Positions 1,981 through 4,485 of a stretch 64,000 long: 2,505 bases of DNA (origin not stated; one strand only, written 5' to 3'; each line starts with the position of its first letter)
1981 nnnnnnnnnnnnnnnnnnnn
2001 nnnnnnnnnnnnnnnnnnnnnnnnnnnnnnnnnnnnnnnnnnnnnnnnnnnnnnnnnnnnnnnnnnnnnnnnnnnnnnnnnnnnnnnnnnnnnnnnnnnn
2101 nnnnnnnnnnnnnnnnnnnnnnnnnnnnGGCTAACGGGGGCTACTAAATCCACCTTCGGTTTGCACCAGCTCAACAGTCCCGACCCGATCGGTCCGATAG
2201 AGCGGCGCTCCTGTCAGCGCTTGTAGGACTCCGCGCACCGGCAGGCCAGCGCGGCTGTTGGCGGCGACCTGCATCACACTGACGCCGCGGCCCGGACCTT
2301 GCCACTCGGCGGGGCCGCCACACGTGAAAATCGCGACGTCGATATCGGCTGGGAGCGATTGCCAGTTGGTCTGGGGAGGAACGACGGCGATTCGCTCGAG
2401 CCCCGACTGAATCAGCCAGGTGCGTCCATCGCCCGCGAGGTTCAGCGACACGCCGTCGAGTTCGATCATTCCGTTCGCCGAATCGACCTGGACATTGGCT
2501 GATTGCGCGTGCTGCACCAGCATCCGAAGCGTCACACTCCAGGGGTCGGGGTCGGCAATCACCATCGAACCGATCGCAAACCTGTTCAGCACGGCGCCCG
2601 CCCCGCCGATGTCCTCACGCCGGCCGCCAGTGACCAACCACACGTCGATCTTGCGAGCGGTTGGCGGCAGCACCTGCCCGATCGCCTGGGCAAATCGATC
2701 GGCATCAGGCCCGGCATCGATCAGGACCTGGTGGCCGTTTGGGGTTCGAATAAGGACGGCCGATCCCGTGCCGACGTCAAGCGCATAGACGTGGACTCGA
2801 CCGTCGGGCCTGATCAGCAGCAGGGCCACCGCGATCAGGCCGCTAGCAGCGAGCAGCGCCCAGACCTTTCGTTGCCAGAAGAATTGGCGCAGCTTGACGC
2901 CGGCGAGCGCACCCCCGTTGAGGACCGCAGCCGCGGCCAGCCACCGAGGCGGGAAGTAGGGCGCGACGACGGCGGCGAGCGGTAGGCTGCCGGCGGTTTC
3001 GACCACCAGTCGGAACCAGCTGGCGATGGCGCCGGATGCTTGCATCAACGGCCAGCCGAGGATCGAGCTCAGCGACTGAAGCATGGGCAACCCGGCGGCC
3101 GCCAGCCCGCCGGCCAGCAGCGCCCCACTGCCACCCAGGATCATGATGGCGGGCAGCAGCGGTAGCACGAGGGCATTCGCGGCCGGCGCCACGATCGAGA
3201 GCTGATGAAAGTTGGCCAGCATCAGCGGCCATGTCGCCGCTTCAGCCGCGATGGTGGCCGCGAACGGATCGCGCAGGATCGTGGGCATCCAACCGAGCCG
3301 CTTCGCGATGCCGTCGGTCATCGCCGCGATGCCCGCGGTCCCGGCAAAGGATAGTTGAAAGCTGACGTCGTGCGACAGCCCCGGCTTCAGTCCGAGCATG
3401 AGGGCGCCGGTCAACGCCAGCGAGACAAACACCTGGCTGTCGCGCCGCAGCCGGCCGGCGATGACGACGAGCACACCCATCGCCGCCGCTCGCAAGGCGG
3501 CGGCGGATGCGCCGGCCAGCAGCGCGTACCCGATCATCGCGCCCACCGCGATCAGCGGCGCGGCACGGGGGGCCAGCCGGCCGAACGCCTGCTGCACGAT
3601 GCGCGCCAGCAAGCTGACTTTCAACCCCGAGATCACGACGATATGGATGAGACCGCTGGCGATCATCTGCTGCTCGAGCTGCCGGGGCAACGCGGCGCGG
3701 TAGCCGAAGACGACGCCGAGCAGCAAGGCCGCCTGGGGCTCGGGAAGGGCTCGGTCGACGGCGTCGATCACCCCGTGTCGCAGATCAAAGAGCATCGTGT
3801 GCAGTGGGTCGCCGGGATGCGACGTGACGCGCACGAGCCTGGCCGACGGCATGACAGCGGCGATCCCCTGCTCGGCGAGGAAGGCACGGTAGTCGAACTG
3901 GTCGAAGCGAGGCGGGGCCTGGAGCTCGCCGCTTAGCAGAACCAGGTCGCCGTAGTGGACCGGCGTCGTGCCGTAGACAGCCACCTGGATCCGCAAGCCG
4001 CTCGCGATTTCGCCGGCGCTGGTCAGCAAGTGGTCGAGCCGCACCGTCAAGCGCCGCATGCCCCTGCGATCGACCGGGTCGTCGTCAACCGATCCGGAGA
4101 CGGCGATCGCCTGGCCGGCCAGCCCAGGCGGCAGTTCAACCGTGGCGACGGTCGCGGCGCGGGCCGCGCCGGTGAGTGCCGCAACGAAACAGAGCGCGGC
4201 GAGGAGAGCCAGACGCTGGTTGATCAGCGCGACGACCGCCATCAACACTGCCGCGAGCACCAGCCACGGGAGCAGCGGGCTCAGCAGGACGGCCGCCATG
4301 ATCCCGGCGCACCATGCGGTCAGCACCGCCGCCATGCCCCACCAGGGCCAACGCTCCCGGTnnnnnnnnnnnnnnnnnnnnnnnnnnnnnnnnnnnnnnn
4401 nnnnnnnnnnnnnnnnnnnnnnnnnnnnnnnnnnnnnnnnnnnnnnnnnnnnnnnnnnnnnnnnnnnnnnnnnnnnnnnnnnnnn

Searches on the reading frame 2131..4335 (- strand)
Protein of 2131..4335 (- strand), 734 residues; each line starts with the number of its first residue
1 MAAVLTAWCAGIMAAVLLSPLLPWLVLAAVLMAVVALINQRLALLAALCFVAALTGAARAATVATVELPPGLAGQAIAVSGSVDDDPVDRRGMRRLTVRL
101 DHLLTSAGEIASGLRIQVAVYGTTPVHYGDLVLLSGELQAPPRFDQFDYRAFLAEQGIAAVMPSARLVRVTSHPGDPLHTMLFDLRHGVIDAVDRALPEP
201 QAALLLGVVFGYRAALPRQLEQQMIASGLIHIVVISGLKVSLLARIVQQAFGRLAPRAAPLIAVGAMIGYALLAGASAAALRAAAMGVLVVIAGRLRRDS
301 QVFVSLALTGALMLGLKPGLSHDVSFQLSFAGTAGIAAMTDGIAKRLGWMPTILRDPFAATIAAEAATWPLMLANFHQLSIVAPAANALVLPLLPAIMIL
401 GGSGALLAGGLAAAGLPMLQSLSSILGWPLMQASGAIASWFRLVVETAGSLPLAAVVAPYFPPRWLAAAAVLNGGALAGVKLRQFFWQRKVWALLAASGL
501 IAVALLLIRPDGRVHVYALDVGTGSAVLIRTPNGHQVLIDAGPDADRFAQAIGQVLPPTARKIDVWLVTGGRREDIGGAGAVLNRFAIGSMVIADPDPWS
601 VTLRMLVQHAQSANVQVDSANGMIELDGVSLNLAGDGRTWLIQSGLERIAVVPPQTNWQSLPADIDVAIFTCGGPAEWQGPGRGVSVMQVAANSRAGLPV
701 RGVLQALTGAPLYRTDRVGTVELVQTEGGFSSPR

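Call 78: find_encoding_contigs(protein=window:2131-4335:-, flank=10000, max_places=1)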
Protein window:2131-4335:- (734 aa): 1 contig read that carries it; 1 place shown.
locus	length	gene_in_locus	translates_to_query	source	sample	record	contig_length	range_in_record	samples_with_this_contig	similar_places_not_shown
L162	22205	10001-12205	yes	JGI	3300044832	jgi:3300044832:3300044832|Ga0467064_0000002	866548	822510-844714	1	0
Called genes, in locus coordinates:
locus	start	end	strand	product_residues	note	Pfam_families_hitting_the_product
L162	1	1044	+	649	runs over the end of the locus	PF06480:FtsH_ext, PF06068:TIP49 (weak), PF00004:AAA, PF07728:AAA_5 (weak), PF17862:AAA_lid_3, PF01434:Peptidase_M41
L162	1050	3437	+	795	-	PF02190:LON_substr_bdg, PF07728:AAA_5, PF00004:AAA, PF22667:Lon_lid, PF05362:Lon_C, PF13541:ChlI (weak)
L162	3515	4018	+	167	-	PF08534:Redoxin, PF00578:AhpC-TSA, PF00085:Thioredoxin (weak), PF13098:Thioredoxin_2, PF13905:Thioredoxin_8 (weak)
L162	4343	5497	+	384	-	PF00108:Thiolase_N, PF02803:Thiolase_C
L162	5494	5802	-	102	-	-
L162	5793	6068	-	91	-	-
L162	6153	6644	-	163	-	PF01230:HIT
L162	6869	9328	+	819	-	PF00133:tRNA-synt_1, PF09334:tRNA-synt_1g, PF00133:tRNA-synt_1, PF13603:tRNA-synt_1_2, PF00133:tRNA-synt_1, PF08264:Anticodon_1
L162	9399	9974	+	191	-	PF10531:SLBB, PF12836:HHH_3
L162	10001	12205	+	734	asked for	PF13567:DUF4131, PF03772:Competence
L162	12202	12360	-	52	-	-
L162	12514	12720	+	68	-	-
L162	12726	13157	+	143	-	PF09828:ChrB_C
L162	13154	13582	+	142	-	PF09828:ChrB_C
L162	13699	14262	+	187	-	-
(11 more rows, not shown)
